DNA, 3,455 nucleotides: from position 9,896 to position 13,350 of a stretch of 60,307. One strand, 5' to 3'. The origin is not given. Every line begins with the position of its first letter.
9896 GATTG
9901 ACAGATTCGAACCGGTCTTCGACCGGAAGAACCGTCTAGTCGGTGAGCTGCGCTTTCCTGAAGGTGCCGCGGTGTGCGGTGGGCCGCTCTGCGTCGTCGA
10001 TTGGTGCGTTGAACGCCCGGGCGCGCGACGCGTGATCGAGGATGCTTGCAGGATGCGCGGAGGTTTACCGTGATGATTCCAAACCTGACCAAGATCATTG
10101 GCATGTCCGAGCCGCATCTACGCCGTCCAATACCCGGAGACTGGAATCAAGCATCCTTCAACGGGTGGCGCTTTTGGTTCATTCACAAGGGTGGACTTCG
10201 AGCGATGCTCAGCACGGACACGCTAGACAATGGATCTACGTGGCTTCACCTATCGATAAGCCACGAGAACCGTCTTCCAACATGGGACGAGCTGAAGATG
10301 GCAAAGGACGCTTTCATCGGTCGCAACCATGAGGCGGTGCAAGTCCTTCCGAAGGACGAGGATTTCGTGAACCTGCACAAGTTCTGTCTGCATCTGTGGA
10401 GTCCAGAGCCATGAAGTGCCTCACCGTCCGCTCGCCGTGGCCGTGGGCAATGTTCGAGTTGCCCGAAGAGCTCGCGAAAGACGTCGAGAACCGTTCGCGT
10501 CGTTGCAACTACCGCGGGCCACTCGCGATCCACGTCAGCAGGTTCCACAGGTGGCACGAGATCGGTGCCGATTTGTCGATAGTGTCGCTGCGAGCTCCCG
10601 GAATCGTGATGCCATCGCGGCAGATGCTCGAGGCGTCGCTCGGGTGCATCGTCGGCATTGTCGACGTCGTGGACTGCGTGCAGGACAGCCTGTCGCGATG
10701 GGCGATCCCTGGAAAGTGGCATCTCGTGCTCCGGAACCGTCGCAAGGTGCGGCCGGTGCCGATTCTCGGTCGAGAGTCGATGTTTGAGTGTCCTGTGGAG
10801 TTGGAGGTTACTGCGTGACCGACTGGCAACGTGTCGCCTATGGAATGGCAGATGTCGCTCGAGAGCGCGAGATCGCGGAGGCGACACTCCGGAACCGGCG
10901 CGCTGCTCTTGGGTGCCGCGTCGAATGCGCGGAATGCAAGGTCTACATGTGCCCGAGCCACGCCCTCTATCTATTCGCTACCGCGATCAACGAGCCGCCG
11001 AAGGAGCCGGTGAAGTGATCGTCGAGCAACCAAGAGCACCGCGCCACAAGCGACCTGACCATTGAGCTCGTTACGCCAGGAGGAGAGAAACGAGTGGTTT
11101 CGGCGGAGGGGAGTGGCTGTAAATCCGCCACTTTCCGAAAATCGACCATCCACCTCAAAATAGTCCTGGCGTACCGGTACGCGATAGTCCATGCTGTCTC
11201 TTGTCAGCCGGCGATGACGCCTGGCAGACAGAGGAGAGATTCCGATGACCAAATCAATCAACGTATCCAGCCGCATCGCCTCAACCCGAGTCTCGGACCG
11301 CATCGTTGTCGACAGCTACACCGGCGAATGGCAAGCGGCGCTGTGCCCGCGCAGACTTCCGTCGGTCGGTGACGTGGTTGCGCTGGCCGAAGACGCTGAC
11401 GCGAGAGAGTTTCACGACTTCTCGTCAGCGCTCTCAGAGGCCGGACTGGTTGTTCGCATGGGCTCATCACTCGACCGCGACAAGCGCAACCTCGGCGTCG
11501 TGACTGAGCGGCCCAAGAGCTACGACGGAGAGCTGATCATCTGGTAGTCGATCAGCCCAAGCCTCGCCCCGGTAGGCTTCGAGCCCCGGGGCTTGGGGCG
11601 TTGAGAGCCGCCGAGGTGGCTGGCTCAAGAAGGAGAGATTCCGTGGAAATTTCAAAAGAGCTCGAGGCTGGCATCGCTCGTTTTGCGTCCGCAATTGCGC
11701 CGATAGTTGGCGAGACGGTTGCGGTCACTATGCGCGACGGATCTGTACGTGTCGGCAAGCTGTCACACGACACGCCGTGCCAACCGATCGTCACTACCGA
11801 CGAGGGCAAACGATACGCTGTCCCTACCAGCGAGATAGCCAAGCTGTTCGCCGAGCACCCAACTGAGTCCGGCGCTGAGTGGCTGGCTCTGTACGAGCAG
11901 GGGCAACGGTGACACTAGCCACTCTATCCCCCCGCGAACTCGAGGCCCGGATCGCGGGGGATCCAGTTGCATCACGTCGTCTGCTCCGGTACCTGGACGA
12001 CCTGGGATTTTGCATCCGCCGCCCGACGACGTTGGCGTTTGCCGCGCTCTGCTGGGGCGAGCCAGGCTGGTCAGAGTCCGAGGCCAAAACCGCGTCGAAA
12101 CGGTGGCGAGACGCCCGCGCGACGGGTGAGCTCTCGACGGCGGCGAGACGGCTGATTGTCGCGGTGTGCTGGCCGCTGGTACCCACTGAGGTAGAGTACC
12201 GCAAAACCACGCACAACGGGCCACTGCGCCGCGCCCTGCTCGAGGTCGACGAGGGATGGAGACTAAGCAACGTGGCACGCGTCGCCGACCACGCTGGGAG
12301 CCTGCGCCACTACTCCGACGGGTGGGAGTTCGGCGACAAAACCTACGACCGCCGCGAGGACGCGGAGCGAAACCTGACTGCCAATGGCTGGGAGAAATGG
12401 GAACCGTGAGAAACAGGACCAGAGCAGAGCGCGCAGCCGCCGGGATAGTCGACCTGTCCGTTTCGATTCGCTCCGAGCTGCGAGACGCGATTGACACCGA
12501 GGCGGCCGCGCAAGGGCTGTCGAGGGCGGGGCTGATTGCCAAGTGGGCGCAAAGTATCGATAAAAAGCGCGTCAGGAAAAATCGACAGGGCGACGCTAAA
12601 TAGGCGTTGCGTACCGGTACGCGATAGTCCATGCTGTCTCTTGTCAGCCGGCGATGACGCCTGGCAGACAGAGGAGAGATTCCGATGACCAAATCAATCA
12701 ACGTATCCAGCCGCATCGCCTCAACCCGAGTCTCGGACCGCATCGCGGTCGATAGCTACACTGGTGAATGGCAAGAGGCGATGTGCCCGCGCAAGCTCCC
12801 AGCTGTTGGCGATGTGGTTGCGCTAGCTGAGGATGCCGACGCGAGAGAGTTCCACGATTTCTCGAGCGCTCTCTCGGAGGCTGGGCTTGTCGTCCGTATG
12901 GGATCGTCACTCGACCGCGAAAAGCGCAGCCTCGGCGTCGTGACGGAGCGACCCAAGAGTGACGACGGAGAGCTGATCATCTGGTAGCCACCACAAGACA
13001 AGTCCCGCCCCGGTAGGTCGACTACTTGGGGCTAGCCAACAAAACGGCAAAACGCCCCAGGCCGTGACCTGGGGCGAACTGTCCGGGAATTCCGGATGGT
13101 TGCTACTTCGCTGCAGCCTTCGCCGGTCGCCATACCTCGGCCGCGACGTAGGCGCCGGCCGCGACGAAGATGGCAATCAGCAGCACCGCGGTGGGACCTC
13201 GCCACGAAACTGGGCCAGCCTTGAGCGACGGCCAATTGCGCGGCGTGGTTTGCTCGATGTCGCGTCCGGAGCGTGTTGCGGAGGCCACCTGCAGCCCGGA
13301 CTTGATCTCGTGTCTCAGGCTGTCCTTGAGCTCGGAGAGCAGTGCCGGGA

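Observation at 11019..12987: Duplicated 100-aa gene with an invariant 137-nt leader block, bracketing an Sm-like / unknown / RHH trio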

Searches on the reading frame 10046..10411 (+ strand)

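Call 12: search_protein_families(library=pfam, proteins=[window:10046-10411:+], max_evalue=1)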
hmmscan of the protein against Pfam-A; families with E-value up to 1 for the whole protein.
window:10046-10411:+ (122 aa): 1 family
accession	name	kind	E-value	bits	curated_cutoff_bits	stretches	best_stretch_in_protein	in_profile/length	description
PF24746.1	DUF7694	-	3.7e-23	81.6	27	1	61-121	4-65/66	Domain of unknown function (DUF7694)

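Call 39: search_protein_families(library=phrogs, proteins=[window:10046-10411:+], max_evalue=0.01)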
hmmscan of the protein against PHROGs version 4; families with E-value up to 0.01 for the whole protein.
window:10046-10411:+ (122 aa): 1 family
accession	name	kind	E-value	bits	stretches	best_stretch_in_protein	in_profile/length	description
phrog_7839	-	unknown function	1.1e-17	65.4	1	62-121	63-122/136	-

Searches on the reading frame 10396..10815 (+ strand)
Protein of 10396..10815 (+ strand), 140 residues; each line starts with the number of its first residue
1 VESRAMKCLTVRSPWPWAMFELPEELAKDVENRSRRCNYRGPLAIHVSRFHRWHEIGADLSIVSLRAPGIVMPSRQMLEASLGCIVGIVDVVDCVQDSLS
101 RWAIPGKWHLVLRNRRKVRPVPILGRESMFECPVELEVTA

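Call 12: search_protein_families(library=pfam, proteins=[window:10396-10815:+], max_evalue=1)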
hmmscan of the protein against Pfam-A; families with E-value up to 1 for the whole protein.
window:10396-10815:+ (140 aa): 0 families

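Call 39: search_protein_families(library=phrogs, proteins=[window:10396-10815:+], max_evalue=0.01)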
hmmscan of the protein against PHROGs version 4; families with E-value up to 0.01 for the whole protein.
window:10396-10815:+ (140 aa): 1 family
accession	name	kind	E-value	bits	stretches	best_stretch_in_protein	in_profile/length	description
phrog_3193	-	unknown function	3.9e-31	109.5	1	3-137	82-211/269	-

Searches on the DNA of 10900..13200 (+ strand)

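Call 4: search_dna_similar(query=window:10900-13100:+, collection=phages, mode=near, max_rows=30)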
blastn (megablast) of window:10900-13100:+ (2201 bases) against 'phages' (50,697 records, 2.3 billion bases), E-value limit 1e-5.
No match.

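Call 7: search_dna_similar(query=window:10900-13100:+, collection=phages, mode=distant, max_rows=30)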
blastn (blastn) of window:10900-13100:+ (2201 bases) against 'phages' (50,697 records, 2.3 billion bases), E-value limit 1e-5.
No match.

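Call 111: search_rna_families(source=window, start=10900, end=13200, threshold=evalue, max_evalue=1)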
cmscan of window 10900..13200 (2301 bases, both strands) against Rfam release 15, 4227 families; matches with E-value up to 1: 0.
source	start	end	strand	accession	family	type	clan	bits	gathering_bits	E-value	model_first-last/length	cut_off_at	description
